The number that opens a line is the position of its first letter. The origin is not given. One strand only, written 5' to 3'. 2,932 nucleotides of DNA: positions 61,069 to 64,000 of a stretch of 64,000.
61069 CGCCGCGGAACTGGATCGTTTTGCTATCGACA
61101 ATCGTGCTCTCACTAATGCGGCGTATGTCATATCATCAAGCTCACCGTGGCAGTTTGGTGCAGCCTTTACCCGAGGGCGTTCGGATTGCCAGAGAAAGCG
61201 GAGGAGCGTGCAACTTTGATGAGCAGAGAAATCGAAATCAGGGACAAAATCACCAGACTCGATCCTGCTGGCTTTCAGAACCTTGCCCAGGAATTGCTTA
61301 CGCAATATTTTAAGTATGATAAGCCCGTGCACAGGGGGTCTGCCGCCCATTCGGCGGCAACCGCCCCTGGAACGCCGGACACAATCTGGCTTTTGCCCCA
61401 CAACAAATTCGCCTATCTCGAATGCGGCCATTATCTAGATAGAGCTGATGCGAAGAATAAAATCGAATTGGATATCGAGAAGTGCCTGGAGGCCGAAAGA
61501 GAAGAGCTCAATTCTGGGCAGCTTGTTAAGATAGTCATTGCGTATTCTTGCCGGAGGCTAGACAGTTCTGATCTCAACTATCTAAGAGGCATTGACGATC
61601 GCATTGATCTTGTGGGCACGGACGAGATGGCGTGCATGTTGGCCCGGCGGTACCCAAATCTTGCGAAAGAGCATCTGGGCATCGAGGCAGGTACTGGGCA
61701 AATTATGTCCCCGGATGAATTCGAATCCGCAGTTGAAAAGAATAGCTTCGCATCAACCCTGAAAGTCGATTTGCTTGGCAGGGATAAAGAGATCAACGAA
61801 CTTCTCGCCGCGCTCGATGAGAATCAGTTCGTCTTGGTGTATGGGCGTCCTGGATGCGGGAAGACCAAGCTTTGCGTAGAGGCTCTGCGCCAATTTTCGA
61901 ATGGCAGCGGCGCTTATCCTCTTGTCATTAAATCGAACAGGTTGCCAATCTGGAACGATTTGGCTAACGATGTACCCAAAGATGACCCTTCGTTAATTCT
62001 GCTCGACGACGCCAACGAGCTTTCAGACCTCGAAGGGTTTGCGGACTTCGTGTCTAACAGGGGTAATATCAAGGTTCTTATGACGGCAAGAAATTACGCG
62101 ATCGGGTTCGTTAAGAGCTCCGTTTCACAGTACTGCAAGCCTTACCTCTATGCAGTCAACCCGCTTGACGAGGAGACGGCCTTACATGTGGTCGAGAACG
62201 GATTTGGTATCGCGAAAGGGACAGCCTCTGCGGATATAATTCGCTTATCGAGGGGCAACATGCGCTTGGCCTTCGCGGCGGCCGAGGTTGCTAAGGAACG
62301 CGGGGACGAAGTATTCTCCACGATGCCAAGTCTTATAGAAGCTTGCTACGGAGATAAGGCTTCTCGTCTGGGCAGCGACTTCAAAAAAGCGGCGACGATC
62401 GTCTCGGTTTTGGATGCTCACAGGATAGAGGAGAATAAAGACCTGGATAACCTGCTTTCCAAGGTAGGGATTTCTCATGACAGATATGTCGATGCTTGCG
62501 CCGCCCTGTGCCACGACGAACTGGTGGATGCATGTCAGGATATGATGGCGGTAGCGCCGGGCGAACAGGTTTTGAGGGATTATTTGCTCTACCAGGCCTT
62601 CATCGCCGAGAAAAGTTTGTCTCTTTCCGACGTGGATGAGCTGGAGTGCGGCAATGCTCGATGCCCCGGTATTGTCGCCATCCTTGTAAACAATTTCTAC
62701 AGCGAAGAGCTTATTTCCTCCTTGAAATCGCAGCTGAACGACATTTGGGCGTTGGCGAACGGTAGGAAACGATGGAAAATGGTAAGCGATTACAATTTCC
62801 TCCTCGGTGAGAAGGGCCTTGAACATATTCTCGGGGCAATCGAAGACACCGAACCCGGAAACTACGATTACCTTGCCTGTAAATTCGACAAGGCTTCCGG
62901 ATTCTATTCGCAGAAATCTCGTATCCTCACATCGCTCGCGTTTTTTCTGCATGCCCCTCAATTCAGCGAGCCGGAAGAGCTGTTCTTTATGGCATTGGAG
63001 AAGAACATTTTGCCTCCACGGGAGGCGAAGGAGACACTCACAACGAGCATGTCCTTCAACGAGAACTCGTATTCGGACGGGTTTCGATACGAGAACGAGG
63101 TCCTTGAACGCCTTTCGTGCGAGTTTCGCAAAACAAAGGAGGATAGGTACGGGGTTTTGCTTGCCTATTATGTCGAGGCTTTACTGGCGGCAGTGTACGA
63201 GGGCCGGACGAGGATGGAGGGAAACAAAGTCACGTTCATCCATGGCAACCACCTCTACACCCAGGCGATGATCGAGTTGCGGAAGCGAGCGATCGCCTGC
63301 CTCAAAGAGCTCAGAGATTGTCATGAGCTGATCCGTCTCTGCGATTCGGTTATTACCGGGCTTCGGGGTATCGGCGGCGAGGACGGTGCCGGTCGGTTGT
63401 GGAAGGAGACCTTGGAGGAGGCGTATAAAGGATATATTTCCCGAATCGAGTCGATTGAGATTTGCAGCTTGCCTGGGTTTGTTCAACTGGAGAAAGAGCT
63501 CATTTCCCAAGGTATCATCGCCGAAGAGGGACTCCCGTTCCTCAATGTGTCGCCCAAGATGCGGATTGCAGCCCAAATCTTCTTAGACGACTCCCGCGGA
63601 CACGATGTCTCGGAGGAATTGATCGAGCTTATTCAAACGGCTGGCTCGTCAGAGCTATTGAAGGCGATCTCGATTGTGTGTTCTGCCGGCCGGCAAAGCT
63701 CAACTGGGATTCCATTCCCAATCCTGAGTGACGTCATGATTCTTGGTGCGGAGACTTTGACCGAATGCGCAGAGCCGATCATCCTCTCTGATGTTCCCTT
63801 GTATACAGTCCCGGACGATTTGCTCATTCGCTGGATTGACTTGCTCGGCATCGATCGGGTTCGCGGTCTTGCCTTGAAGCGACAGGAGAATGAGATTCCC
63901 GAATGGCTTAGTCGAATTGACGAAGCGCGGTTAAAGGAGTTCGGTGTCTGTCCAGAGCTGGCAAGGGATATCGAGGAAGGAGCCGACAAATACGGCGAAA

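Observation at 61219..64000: Unlisted ORF of at least 927 codons: nuclease-like N-terminus + P-loop NTPase + long helical C-terminus (STAND/Avs-like antiviral candidate)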

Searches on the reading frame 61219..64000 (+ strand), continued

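Call 31: search_solved_structures(query=A1, max_evalue=1, show_alignments=2)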
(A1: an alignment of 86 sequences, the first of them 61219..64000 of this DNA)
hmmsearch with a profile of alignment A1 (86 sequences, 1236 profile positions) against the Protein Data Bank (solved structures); distinct sequences matched with E-value up to 1: 52.
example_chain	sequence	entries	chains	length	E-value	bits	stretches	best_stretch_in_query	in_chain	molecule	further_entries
6n9l_A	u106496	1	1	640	6.4e-05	24.2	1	186-221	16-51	UvrABC system protein A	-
3pih_A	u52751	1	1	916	0.00014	23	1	186-221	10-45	UvrABC system protein A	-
3ux8_A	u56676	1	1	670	0.0021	19.2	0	186-226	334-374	Excinuclease ABC, A subunit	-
9gxk_A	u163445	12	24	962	0.0022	19.1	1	186-220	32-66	UvrABC system protein A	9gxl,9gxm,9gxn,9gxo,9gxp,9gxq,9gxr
2r6f_A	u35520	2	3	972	0.0048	18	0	186-226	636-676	Excinuclease ABC subunit A | Excinuclease ABC, A subunit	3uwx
3llm_A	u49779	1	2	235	0.0055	17.8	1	191-214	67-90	ATP-dependent RNA helicase A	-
4b3g_A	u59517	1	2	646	0.0072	17.4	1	189-239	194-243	DNA-BINDING PROTEIN SMUBP-2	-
4b3f_X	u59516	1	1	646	0.0074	17.4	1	189-239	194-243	DNA-BINDING PROTEIN SMUBP-2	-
9g44_A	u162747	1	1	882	0.0099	16.9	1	195-222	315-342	DEAD-like helicases-like protein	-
8szr_A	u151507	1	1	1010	0.031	15.3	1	191-214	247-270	RNA helicase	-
28zt_A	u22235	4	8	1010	0.031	15.3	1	191-214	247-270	ATP-dependent RNA helicase A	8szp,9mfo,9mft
6up2_A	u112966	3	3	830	0.044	14.8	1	191-214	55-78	Dhx36 protein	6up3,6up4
5vhe_A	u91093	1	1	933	0.053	14.5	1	191-214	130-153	DEAH (Asp-Glu-Ala-His) box polypeptide 36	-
6c2u_A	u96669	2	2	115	0.053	14.5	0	198-217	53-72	phosphate-loop protein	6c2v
8vv2_A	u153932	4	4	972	0.056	14.4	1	191-214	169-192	ATP-dependent DNA/RNA helicase DHX36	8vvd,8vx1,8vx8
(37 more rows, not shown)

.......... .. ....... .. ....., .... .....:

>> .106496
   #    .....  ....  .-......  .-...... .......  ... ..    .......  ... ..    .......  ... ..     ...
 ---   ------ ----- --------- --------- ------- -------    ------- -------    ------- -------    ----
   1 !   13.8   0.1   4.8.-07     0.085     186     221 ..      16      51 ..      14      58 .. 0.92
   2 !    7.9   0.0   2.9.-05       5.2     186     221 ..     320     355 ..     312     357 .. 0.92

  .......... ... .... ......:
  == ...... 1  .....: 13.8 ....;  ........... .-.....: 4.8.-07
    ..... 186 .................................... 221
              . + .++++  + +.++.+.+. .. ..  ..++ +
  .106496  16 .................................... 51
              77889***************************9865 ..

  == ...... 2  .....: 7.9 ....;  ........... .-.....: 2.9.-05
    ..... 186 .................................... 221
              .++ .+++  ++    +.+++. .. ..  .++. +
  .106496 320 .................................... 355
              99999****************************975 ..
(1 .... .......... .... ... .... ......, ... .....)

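Call 36: search_protein_families(library=padloc, alignment_id=A2, max_evalue=0.001)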
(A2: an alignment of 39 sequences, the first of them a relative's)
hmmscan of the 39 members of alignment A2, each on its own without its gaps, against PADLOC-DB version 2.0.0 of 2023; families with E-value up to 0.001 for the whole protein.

A. member 1, P0020 (1209 aa): 1 family
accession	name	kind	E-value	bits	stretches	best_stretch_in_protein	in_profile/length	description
PDLC04140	mad8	-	0.00071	17.2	0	199-266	24-67/314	mads_8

B. families by the number of members that match (of 39 scanned): 11 families
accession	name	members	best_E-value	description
PDLC04140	mad8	14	8.8e-08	mads_8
PDLC05079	PDC-S73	4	4.3e-09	-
PDLC04787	PDC-S01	4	1e-05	-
PDLC03813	RTasNERD-Hel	3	8.7e-07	DRT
PDLC04789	PDC-S01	2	1.5e-05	-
PDLC03920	MkoA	2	0.00027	-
PDLC02123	Csn2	1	1.9e-05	-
PDLC04173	GajB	1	0.00015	-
PDLC03991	PD-Lambda-4_A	1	0.0002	-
PDLC02797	SspF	1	0.00021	SspF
PDLC02033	Cas3fv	1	0.00025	-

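Call 37: search_protein_families(library=pfam, alignment_id=A2, max_evalue=0.01)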
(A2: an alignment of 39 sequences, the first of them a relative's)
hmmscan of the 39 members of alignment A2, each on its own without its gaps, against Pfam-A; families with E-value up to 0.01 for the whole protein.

A. member 1, P0020 (1209 aa): 9 families
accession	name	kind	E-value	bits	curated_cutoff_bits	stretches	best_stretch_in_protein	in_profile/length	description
PF20720.3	nSTAND3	-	1.4e-07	31.8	27.2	1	191-306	6-126/155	Novel STAND NTPase 3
PF13191.12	AAA_16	-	1.5e-06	29.3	32.6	1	185-229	2-51/167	AAA ATPase domain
PF01637.24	ATPase_2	-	5.6e-06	26.8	33.2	1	188-225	4-43/225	ATPase domain predominantly from Archaea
PF25201.1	nSTAND6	-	1.4e-05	25.6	27.7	1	185-238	1-53/148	Novel STAND NTPase 6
PF20703.3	nSTAND1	-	0.0012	19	27.1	1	181-218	12-49/379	Novel STAND NTPase 1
PF00931.28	NB-ARC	-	0.0032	17.2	23.5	0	191-228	7-44/248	NB-ARC domain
PF13086.12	AAA_11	-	0.0059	16.9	27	0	195-227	10-42/257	AAA domain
PF13481.12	AAA_25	-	0.0066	16.5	27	0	180-232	10-63/195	AAA domain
PF00004.35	AAA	-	0.0097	16.8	21.2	0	205-272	1-73/131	ATPase family associated with various cellular activities (AAA)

B. families by the number of members that match (of 39 scanned): 35 families (the first 25 are shown)
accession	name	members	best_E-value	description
PF20720.3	nSTAND3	38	1.4e-10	Novel STAND NTPase 3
PF13191.12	AAA_16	34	2.6e-09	AAA ATPase domain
PF25199.1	nSTAND_NTPase5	30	2.9e-11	Novel STAND NTPase 5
PF13173.12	AAA_14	24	6.1e-05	AAA domain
PF01637.24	ATPase_2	21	1.6e-07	ATPase domain predominantly from Archaea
PF20703.3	nSTAND1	21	3.2e-06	Novel STAND NTPase 1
PF00931.28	NB-ARC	20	4.6e-06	NB-ARC domain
PF05729.18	NACHT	16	1.2e-06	NACHT domain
PF13401.12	AAA_22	16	0.00043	AAA domain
PF02562.22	PhoH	11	0.00016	PhoH-like protein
PF25201.1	nSTAND6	10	1.1e-05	Novel STAND NTPase 6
PF13481.12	AAA_25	8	0.00044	AAA domain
PF00004.35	AAA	7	4.4e-05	ATPase family associated with various cellular activities (AAA)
PF04851.21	ResIII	5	0.00058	Type III restriction enzyme, res subunit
PF24883.2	NPHP3_N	4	8.6e-05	Nephrocystin 3, N-terminal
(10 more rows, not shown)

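Call 41: predict_structure(alignment_id=A1)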
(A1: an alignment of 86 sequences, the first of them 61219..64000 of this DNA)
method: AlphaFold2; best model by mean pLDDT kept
length: 927 residues; sequences in the alignment: 86
mean_pLDDT: 90.7   pTM: 0.69
mean pLDDT of the five models: 90.7, 90.5, 90.3, 89.9, 89.5
residues with pLDDT >= 90: 634; 70-90: 267; 50-70: 25; < 50: 1
segments of 3 or more residues with pLDDT < 50: none
pLDDT, mean of each block of 10 residues (from residue 1): 82 92 92 83 65 90 94 91 95 92 96 91 95 93 82 80 91 81 89 97 95 91 95 93 85 91 92 95 96 89 95 91 87 83 83 86 75 83 87 95 95 96 94 82 86 90 94 92 92 88 96 93 91 95 95 80 73 88 92 96 94 92 96 97 98 96 72 90 98 97 96 93 95 98 94 95 95 94 95 85 94 95 89 92 92 91 91 94 94 92 92 92 87
secondary structure, 60 per line:
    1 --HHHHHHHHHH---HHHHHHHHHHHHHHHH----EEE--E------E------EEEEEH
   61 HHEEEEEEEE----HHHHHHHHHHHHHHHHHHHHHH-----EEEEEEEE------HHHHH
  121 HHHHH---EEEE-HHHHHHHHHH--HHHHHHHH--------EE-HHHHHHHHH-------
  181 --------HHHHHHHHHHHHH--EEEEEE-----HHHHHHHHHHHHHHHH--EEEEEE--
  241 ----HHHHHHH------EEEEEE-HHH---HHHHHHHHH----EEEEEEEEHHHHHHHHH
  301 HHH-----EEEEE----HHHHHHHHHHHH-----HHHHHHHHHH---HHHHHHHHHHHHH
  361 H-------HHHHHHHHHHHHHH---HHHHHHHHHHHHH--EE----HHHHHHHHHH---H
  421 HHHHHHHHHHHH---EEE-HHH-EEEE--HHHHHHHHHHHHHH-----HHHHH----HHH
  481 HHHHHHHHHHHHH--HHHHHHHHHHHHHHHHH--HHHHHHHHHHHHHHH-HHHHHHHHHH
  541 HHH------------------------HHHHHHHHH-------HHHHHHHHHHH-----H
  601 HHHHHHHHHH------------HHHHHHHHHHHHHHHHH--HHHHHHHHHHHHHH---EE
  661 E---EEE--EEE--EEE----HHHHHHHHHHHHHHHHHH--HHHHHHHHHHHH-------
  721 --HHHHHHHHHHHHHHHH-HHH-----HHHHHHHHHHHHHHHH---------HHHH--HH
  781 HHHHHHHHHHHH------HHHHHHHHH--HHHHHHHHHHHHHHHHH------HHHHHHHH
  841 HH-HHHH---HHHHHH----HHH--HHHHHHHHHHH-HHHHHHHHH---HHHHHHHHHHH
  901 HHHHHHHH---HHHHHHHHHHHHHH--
elements in order (helices of 4 or more, strands of 3 or more residues): H3-12 H16-31 E36-38 E55-59 E63-70 H75-96 E102-109 H116-125 E129-132 H134-143 H146-153 H165-173 H189-201 E204-209 H215-230 E233-238 H245-251 E258-263 H271-279 E284-291 H292-303 E309-313 H318-329 H335-344 H348-361 H369-382 H386-398 H407-416 H420-432 E436-438 E444-447 H450-463 H469-473 H478-493 H496-512 H515-529 H531-543 H568-576 H584-594 H600-610 H623-639 H642-655 E659-661 E665-667 E670-672 E675-677 H682-699 H702-713 H723-738 H748-763 H773-776 H779-792 H799-807 H810-826 H833-842 H844-847 H851-856 H866-876 H878-886 H890-908 H912-925

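Call 45: fold_search(model_id=the predicted structure, library=pdb)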
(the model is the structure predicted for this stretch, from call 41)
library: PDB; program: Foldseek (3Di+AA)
matches with E <= 10: 1255; with E <= 0.001: 156
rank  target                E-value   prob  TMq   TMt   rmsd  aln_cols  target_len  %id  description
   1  8dgf_B                1.4e-10  1.00  0.21  0.14  20.9      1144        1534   12  Avs4 bound to phage PhiV-1 portal (released 2022-08-03)
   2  8dgf_A                3.6e-10  1.00  0.22  0.15  21.7      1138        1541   11  Avs4 bound to phage PhiV-1 portal (released 2022-08-03)
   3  9zjv_A                1.5e-08  1.00  0.18  0.17  23.5      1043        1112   10  Human sterile alpha motif domain-containing protein 9 (SAMD9), asymmetric dimer "wing" shape (released 2026-02-25)
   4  9zjz                  1.1e-07  1.00  0.19  0.17  25.8      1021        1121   10  Human sterile alpha motif domain-containing protein 9 (SAMD9), loss-of-function mutant R685Q/G686C/I968C (released 2026-02-25)
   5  9jap_A                1.5e-07  1.00  0.19  0.21  22.5       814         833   11  Helical structure of EfAvs5(SIR2-STAND) (released 2025-03-19)
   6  9zjw_A                1.6e-07  1.00  0.22  0.19  23.8      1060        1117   10  Human sterile alpha motif domain-containing protein 9 (SAMD9), loss-of-function mutant R837A (released 2026-02-25)
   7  9l4k_A                3.0e-07  1.00  0.26  0.28  14.6       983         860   10  Structure of human NLRP2-TLE6-OOEP complex (released 2025-10-01)
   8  9zjr                  3.3e-07  1.00  0.21  0.19  24.2      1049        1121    9  Human sterile alpha motif domain-containing protein 9 (SAMD9), monomer (released 2026-02-25)
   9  7jgr_A                9.1e-07  1.00  0.18  0.38  11.2       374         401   12  Structure of Drosophila ORC bound to DNA (84 bp) and Cdc6 (released 2020-09-09)
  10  2qby_B                1.0e-06  1.00  0.21  0.44  10.1       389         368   15  Crystal structure of a heterodimer of Cdc6/Orc1 initiators bound to origin DNA (from S. solfataricus) (released 2007-09-11)
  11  8dr0_C                3.4e-06  1.00  0.20  0.47  13.0       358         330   18  Closed state of RFC:PCNA bound to a 3' ss/dsDNA junction (released 2022-08-24)
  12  8dr1_C                3.4e-06  1.00  0.19  0.46  13.1       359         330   18  Consensus closed state of RFC:PCNA bound to a 3' ss/dsDNA junction (DNA2) (released 2022-08-17)
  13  8dr4_C                4.1e-06  1.00  0.19  0.45  12.8       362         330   19  Open state of RFC:PCNA bound to a 3' ss/dsDNA junction (DNA2) without NTD (released 2022-08-17)
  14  3j2t_A                5.5e-06  1.00  0.18  0.15  14.2       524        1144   13  An improved model of the human apoptosome (released 2013-04-10)
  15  1z6t_B                5.9e-06  1.00  0.19  0.27  18.9       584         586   15  Structure of the apoptotic protease-activating factor 1 bound to ADP (released 2005-04-19)
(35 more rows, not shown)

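Call 58: find_related_loci(query=A4, collection=genome_contigs, flank=10000)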
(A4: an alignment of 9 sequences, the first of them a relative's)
Query A4 (1209 aa) in genome_contigs; peptide patterns used: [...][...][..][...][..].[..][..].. (x = any residue, [..] = any of these).
84 stretches matched a pattern; 15 encode a relative of the query (tblastn E <= 1e-3); 15 distinct loci.
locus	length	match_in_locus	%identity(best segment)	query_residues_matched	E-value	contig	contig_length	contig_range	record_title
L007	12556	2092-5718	97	1-1209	0e+0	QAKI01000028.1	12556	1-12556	MAG: Subdoligranulum variabile isolate CIM:MAG 1127 contig_35782, whole genome shotgun sequence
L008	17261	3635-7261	97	1-1209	0e+0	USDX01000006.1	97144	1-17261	uncultured Eggerthella sp. isolate UMGS1632 genome assembly, contig: NODE_62_length_97144_cov_8.563267, whole genome sho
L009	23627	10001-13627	91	1-1209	0e+0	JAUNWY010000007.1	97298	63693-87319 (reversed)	MAG: Eggerthella sp. isolate S9M_St_61 NODE_67_length_97298_cov_39.603488, whole genome shotgun sequence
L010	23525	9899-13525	88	1-1209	0e+0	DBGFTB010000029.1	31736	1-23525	MAG TPA_asm: Collinsella aerofaciens isolate MAG10030 contig29, whole genome shotgun sequence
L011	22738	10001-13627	87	1-1209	0e+0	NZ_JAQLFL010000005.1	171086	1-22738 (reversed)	Collinsella aerofaciens strain 1001216st1_F6_1001216I_160404 NODE_5_length_171086_cov_21.6227, whole genome shotgun sequ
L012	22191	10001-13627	87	1-1209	0e+0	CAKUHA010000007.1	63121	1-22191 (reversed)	MAG: uncultured Collinsella sp. isolate REFINED_METABAT215_TOP10_CONTIGS_1500_ASSEMBLY_K77_MERGED__Hadza_MoBio_hadza-E-H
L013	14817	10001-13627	87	1-1209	0e+0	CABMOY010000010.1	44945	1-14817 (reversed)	MAG: uncultured Collinsella sp. isolate MGYG-HGUT-02557 genome assembly, contig: GUT_GENOME148915_10, whole genome shotg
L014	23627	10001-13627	84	1-1209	0e+0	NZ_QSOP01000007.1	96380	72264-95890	Collinsella sp. TM09-10AT TM09-10AT.Scaf7, whole genome shotgun sequence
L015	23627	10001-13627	83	1-1209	0e+0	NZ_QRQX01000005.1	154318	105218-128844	Collinsella sp. AF29-7AC AF29-7AC.Scaf5, whole genome shotgun sequence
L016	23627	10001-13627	83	1-1209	0e+0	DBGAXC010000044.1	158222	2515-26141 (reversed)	MAG TPA_asm: Collinsella aerofaciens isolate MAG10757 contig44, whole genome shotgun sequence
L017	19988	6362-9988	83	1-1209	0e+0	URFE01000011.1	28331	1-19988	uncultured Collinsella sp. isolate UMGS943 genome assembly, contig: NODE_321_length_28331_cov_6.086611, whole genome sho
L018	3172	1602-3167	87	1-522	0e+0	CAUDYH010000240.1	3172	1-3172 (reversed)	MAG TPA_asm: uncultured Collinsella sp. isolate SRR22541653_bin.13_MetaWRAP_v1.3_MAG genome assembly, contig: ERZ1868439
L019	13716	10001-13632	85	1-1209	0e+0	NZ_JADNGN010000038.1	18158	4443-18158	Collinsella aerofaciens strain D6t1_180914_F6 NODE_38_length_18158_cov_17.2252, whole genome shotgun sequence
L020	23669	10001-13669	27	6-1209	8e-120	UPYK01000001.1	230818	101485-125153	uncultured Eggerthella sp. isolate UMGS26 genome assembly, contig: NODE_30_length_230818_cov_5.550955, whole genome shot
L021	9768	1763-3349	31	8-535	8e-72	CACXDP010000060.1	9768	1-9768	MAG: uncultured Coriobacteriaceae bacterium isolate RUG11163 genome assembly, contig: RUG11163_asm_60, whole genome shot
